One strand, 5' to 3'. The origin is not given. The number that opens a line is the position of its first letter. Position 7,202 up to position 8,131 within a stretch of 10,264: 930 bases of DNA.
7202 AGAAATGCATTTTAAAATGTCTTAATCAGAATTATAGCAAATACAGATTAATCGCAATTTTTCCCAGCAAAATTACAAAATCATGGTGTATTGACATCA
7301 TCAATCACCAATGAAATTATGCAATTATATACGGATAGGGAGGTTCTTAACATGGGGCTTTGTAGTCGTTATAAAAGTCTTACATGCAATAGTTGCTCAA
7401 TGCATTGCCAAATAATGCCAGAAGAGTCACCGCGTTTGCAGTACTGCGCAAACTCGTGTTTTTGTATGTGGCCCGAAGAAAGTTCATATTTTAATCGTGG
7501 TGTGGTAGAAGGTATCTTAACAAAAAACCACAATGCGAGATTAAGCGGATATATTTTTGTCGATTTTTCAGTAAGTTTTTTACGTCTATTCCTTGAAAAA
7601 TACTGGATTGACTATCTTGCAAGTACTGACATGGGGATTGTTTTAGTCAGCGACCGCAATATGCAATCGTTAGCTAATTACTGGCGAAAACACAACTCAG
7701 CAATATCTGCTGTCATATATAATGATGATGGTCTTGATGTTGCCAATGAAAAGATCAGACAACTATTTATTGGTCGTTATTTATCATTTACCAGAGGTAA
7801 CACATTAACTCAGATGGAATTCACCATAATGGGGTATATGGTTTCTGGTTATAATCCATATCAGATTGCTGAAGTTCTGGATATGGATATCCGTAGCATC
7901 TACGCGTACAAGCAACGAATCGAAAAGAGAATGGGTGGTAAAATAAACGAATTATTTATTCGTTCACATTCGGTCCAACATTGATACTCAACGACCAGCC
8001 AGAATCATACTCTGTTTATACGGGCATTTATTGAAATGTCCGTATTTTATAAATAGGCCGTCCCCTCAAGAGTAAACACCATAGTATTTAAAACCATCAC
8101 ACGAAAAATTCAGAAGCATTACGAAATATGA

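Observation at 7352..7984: YqeH: LuxR-type HTH fused to a cysteine-rich N-terminal region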

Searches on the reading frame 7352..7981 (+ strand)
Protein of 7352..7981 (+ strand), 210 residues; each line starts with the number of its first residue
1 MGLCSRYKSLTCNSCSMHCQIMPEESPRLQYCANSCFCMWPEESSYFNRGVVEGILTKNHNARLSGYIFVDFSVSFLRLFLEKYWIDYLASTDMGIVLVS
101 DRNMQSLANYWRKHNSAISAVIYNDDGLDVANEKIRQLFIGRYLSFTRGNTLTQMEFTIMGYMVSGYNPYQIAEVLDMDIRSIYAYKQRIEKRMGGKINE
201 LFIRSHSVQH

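Call 8: search_protein_families(proteins=[window:7352-7981:+], library=ncbifam, max_evalue=1)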
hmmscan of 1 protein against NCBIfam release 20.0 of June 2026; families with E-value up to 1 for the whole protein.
window:7352-7981:+ (210 aa): 6 families
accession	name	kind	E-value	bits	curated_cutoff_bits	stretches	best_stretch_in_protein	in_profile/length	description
NF047921.1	TranRegEcpR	equivalog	1.1e-19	71.2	300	1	31-202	3-179/180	ECP biosynthesis operon DNA-binding transcriptional regulator EcpR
NF008548.0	PRK11475.1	equivalog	0.00083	18.9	176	1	148-195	131-178/207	DNA-binding transcriptional activator BglJ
NF007419.0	PRK09958.1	equivalog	0.0018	17.9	251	1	148-197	140-189/204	acid-sensing system DNA-binding response regulator EvgA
NF058643.1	TranRegCurRPseudo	equivalog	0.022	14.4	300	1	66-128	44-106/193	TetR family transcriptional repressor CurR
NF052445.1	RespRegMctR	equivalog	0.048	13.1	300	1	148-195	141-188/205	two-component system response regulator MctR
NF011848.0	PRK15320.1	equivalog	0.099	11.9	508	1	86-196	97-209/251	transcriptional activator SprB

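Call 9: find_homologous_proteins(query=window:7352-7981:+, max_evalue=0.001)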
Query window:7352-7981:+ (210 aa): 58 proteins with E <= 0.001 among 108 candidates.
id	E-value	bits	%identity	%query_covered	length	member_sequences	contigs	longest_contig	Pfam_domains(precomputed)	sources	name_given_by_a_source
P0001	3.8e-137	473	99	100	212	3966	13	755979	PF27348.1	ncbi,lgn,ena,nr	ncbi:TPA: helix-turn-helix transcriptional regulator [Escherichia coli]|nr:helix-turn-helix transcri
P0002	5.5e-137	472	99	100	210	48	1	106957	PF27348.1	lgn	-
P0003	4.8e-131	453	97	100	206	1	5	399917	PF27348.1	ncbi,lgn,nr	ncbi:helix-turn-helix transcriptional regulator [Escherichia coli]|nr:helix-turn-helix transcription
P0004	1.1e-117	409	82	100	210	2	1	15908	PF27348.1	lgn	-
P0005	7.0e-117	407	91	100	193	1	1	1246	PF27348.1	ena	-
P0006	2.1e-112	392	78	99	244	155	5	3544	PF27348.1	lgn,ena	-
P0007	2.0e-111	389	78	99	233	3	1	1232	PF27348.1,PF00196.26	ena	-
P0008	2.1e-108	379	79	99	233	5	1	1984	PF27348.1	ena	-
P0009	3.1e-107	375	77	98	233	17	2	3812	PF27348.1,PF00196.26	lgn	-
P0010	3.8e-106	371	99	82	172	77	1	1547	PF27348.1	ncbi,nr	ncbi:LuxR family transcriptional regulator [Escherichia coli]|nr:helix-turn-helix transcriptional re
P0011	1.0e-105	370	90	90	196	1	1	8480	PF27348.1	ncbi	-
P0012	1.7e-105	369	90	90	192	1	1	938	PF27348.1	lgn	-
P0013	1.8e-105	369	90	90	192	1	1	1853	PF27348.1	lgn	-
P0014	1.1e-101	357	87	90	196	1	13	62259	PF27348.1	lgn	-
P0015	2.9e-101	356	86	90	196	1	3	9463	PF27348.1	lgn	-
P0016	1.4e-97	344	79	89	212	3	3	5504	PF27348.1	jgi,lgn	jgi:Response regulator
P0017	9.1e-97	341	100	74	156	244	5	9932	PF27348.1,PF00196.26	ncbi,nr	ncbi:helix-turn-helix transcriptional regulator, partial [Escherichia coli]|nr:helix-turn-helix tran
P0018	3.6e-96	339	69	99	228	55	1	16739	PF27348.1,PF00196.26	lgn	-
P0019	7.3e-94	331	90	82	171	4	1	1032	PF27348.1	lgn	-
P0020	4.9e-89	316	81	81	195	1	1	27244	PF27348.1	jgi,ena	jgi:DNA-binding CsgD family transcriptional regulator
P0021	1.5e-88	314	81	81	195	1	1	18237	PF27348.1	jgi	-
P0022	6.5e-88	312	82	81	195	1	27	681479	PF27348.1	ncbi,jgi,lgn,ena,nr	ncbi:hypothetical protein HMPREF0208_03529 [Citrobacter koseri]|nr:hypothetical protein HMPREF3207_0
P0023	6.6e-88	312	82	81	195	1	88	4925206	PF27348.1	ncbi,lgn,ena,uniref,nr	ncbi:hypothetical protein CKO_04228 [Citrobacter koseri ATCC BAA-895]|uniref:LuxR family transcripti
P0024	6.6e-88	312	82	81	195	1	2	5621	PF27348.1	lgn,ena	-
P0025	6.6e-88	312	82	81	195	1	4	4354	PF27348.1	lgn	-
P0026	6.6e-88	312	82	81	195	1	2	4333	PF27348.1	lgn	-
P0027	9.2e-88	311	81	81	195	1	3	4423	PF27348.1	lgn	-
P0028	5.1e-87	309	81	81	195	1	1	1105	PF27348.1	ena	-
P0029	2.1e-86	307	89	75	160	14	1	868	PF27348.1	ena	-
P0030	8.8e-83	295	86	71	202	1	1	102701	PF27348.1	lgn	-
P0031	1.8e-82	294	75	78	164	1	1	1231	PF27348.1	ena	-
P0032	7.0e-78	279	99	59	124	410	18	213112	PF27348.1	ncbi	ncbi:TPA: helix-turn-helix transcriptional regulator, partial [Escherichia coli]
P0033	5.7e-77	276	60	98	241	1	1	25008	PF27348.1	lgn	-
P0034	1.2e-74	269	99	57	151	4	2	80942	PF27348.1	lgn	-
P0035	1.3e-73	265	99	59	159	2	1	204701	PF27348.1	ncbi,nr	ncbi:hypothetical protein ECDEC8B_3811 [Escherichia coli DEC8B]|nr:hypothetical protein ECDEC8B_3811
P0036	1.3e-69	252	98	53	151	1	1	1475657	PF27348.1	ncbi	-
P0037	5.0e-69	250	79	66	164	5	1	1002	PF27348.1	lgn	-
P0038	9.4e-69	249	99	56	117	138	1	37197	PF27348.1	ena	-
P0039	9.2e-68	246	99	52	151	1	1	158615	PF27348.1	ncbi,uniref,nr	ncbi:bipartite regulator domain [Escherichia coli]|uniref:Bipartite regulator domain n=1 Tax=Escheri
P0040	5.2e-67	244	50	96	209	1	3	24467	PF27348.1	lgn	-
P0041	8.3e-67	243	99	51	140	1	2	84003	PF27348.1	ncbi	ncbi:hypothetical protein ACRWXJ_11510, partial [Escherichia coli]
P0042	9.0e-67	243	99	51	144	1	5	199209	PF27348.1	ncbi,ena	ncbi:Bipartite regulator domain [Escherichia coli]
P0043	4.2e-66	241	90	54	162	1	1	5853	PF27348.1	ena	-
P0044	9.1e-66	240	97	54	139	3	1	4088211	PF27348.1,PF00196.26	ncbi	-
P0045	2.4e-65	238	98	51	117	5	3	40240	PF27348.1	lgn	-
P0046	2.4e-64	235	99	52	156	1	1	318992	PF27348.1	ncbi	-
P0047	5.8e-63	230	95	52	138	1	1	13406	PF27348.1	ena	-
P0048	1.1e-61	226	99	48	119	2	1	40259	PF27348.1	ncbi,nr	ncbi:hypothetical protein FSG04_016695, partial [Escherichia coli]|nr:hypothetical protein [Escheric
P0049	4.0e-61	224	95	51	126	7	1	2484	PF27348.1,PF00196.26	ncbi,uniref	ncbi:helix-turn-helix transcriptional regulator, partial [Escherichia coli]|uniref:helix-turn-helix 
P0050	1.1e-60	223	96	49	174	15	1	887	PF27348.1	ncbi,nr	ncbi:hypothetical protein NX037_23240, partial [Escherichia coli]|nr:hypothetical protein [Escherich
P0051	2.8e-58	215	80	54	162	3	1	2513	PF27348.1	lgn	-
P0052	2.0e-55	206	88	49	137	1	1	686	PF27348.1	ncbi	-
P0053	2.6e-55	206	92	47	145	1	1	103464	PF27348.1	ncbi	-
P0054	3.0e-54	202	80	55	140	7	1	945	PF27348.1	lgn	-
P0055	1.0e-50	191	100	43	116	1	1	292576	PF27348.1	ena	-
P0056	6.2e-47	178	79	50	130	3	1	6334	PF27348.1,PF00196.26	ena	-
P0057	1.4e-46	177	79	50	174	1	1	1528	PF27348.1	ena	-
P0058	5.3e-33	133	70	49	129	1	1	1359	PF27348.1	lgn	-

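Call 10: profile_search(protein=window:7352-7981:+)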
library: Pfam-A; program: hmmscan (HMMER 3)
A. the first sequence (210 residues): domains with independent E <= 10: 3; with E <= 0.001: 2
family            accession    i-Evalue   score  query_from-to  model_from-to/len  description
GerE              PF00196.25    6.6e-05    22.9     151-195         2-46/57  Bacterial regulatory proteins, luxR family
Terminase_5       PF06056.18    0.00065    20.0     166-193        13-40/58  Putative ATPase subunit of terminase (gpP-like)
Sigma70_r4_2      PF08281.18       0.34    11.0     164-194        24-54/54  Sigma-70, region 4

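Call 19: find_encoding_contigs(protein=P0040, flank=8000, max_places=3)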
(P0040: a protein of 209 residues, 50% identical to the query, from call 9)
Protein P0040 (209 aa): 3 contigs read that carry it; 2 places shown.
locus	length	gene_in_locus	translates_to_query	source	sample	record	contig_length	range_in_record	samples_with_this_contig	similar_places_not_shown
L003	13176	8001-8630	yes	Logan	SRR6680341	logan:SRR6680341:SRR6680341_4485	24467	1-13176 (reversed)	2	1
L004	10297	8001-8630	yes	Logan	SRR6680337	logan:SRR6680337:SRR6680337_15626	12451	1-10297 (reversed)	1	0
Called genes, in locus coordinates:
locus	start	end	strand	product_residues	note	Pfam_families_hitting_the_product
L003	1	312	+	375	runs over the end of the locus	PF00970:FAD_binding_6, PF00175:NAD_binding_1, PF00111:Fer2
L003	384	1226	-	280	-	PF00561:Abhydrolase_1, PF12146:Hydrolase_4, PF12697:Abhydrolase_6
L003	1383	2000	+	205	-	PF00440:TetR_N, PF16925:TetR_C_13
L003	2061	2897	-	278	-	PF00561:Abhydrolase_1, PF12146:Hydrolase_4, PF12697:Abhydrolase_6, PF00326:Peptidase_S9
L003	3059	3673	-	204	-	-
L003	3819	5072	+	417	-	PF06792:UPF0261, PF23189:UPF0261_C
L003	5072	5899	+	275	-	PF09370:PEP_hydrolase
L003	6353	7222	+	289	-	PF00135:COesterase (faint), PF20434:BD-FAE, PF07859:Abhydrolase_3, PF00326:Peptidase_S9 (weak)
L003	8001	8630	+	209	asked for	PF27348:EcpR_N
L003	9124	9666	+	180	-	PF00419:Fimbrial, PF16970:FimA (weak)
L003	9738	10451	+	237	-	PF00345:PapD_N, PF02753:PapD_C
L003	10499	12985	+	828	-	PF13954:PapC_N, PF00577:Usher, PF13953:PapC_C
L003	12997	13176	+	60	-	?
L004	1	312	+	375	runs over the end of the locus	PF00970:FAD_binding_6, PF00175:NAD_binding_1, PF00111:Fer2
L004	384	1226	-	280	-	PF00561:Abhydrolase_1, PF12146:Hydrolase_4, PF12697:Abhydrolase_6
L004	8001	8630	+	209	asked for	PF27348:EcpR_N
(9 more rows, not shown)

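Call 20: find_encoding_contigs(protein=P0033, flank=8000, max_places=3)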
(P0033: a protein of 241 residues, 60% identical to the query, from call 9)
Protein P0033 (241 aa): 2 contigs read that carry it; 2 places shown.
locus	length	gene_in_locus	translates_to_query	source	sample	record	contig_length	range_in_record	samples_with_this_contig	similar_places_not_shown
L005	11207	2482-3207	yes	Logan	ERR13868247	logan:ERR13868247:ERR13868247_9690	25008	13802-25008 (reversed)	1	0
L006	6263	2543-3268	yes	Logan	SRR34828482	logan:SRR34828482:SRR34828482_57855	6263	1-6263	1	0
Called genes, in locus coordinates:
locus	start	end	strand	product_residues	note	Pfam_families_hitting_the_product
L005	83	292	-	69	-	PF00126:HTH_1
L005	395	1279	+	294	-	PF00753:Lactamase_B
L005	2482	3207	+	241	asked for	PF27348:EcpR_N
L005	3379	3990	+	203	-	-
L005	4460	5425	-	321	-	PF04463:2-thiour_desulf, PF08349:DUF1722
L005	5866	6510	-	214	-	PF09223:ZinT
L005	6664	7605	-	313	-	PF00294:PfkB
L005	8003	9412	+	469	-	PF00251:Glyco_hydro_32N, PF08244:Glyco_hydro_32C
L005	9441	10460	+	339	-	PF00356:LacI, PF00532:Peripla_BP_1, PF13407:Peripla_BP_4, PF13377:Peripla_BP_3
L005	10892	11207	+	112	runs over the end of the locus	PF05591:T6SS_VipA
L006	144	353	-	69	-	PF00126:HTH_1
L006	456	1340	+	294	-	PF00753:Lactamase_B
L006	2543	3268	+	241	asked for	PF27348:EcpR_N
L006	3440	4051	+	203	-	-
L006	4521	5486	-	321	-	PF04463:2-thiour_desulf, PF08349:DUF1722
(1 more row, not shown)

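Call 22: find_encoding_contigs(protein=P0018, flank=8000, max_places=3)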
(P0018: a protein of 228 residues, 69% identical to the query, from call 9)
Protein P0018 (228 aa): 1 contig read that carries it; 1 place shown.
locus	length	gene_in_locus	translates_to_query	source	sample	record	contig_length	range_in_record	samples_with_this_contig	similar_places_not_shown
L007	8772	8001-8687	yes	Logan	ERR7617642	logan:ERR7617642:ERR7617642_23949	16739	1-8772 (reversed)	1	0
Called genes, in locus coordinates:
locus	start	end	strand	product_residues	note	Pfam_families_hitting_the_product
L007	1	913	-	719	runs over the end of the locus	PF01553:Acyltransferase, PF00501:AMP-binding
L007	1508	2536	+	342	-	PF00356:LacI, PF00532:Peripla_BP_1, PF13407:Peripla_BP_4, PF13377:Peripla_BP_3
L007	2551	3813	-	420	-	PF00278:Orn_DAP_Arg_deC, PF02784:Orn_Arg_deC_N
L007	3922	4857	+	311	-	PF00126:HTH_1, PF03466:LysR_substrate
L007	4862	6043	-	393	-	PF00108:Thiolase_N, PF00109:ketoacyl-synt (weak), PF02803:Thiolase_C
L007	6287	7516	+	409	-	PF01490:Aa_trans (weak), PF03222:Trp_Tyr_perm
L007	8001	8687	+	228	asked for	PF27348:EcpR_N, PF00196:GerE (faint)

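Call 23: find_related_loci(query=A2, collection=genome_contigs, flank=4000)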
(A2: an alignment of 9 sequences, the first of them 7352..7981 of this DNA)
Query A2 (210 aa) in genome_contigs; peptide patterns used: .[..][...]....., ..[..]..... (x = any residue, [..] = any of these).
34 stretches matched a pattern; 11 encode a relative of the query (tblastn E <= 1e-3); 10 distinct loci.
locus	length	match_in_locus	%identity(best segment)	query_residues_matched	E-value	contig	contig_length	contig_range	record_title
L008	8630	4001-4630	95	1-210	8e-140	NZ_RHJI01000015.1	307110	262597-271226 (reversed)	Escherichia sp. E1V33 1V33_15_consensus, whole genome shotgun sequence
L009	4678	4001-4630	94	1-210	1e-139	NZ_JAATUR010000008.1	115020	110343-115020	Escherichia coli strain SCPM-O-B-8794 8length=115020, whole genome shotgun sequence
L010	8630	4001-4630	94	1-210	8e-138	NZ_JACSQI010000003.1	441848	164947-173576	Escherichia whittamii strain Sa2BVA5 NODE_3_length_441848_cov_9.028465, whole genome shotgun sequence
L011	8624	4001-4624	79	1-208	3e-120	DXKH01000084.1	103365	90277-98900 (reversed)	MAG TPA_asm: Citrobacter sp. isolate HRGM_Genome_0066 HRGM_Genome_0066_84, whole genome shotgun sequence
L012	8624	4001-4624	78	1-208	2e-119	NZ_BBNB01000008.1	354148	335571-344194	Citrobacter sedlakii NBRC 105722, whole genome shotgun sequence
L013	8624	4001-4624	78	1-208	4e-119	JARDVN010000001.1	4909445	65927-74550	Citrobacter amalonaticus strain AUH_CA_2023_1 contig_2, whole genome shotgun sequence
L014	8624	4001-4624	78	1-208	4e-118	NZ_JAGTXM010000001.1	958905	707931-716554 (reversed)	Citrobacter amalonaticus strain ku-bf3 scaffold_0, whole genome shotgun sequence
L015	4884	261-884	76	1-208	4e-113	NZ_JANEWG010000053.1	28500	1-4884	Citrobacter sp. Awk 4 510132-22-53, whole genome shotgun sequence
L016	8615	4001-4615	77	1-205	9e-114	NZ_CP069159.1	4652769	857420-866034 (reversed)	Citrobacter sp. R56 chromosome, complete genome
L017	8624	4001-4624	76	1-208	5e-115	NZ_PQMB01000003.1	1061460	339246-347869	Citrobacter amalonaticus strain S646 scaffold3.1, whole genome shotgun sequence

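Call 25: predict_structure(alignment_id=A2)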
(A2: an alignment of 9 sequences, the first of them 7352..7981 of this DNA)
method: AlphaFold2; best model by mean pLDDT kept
length: 210 residues; sequences in the alignment: 9
mean_pLDDT: 63.6   pTM: 0.63
mean pLDDT of the five models: 63.6, 62.7, 59.8, 53.8, 51.0
residues with pLDDT >= 90: 23; 70-90: 77; 50-70: 42; < 50: 68
segments of 3 or more residues with pLDDT < 50: 1-61, 204-210
pLDDT, mean of each block of 10 residues (from residue 1): 29 37 34 35 33 43 62 73 74 76 84 85 68 65 60 89 85 95 92 72 44
secondary structure, 60 per line:
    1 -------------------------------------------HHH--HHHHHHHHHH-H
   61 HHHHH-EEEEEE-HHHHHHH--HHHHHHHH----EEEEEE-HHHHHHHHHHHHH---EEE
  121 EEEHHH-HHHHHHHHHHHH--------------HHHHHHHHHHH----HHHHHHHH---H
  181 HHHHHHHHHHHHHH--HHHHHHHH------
elements in order: H49-58 H60-65 E67-72 H74-80 H83-90 E95-100 H102-114 E118-123 H128-139 H154-164 H169-176 H180-194 H197-204

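Call 27: search_protein_representatives(alignment_id=A2)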
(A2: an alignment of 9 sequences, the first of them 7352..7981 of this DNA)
Query: 9 sequences, 233 profile positions. Proteins with E-value up to 0.001 (for the whole library): 177; up to 1e-10: 100; up to 1e-30: 26. The best 150 are listed.
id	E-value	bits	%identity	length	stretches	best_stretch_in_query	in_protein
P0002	1.7e-121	420.4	-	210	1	1-209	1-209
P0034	5.6e-67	242.0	-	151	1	1-120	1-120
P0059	1.3e-65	237.6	-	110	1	1-110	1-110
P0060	2.0e-64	233.7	-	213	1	6-210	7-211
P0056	4.7e-62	225.9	-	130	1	104-233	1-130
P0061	1.7e-61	224.1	-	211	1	6-201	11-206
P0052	5.8e-49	183.0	-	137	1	1-94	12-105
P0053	8.0e-49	182.6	-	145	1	1-99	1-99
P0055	7.1e-44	166.4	-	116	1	94-183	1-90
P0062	2.2e-43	164.8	-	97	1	1-89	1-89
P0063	1.5e-42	162.0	-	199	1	6-200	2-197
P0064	1.4e-41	158.9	-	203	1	5-201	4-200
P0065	2.0e-41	158.4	-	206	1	8-199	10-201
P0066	5.4e-40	153.7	-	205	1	5-197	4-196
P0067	2.0e-39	151.8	-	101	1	128-227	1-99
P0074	7.2e-35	136.9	-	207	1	7-198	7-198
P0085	1.2e-28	116.5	-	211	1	5-199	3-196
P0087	2.9e-28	115.3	-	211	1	10-196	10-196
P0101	3.5e-24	102.0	-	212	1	4-195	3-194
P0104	1.0e-22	97.2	-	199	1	9-202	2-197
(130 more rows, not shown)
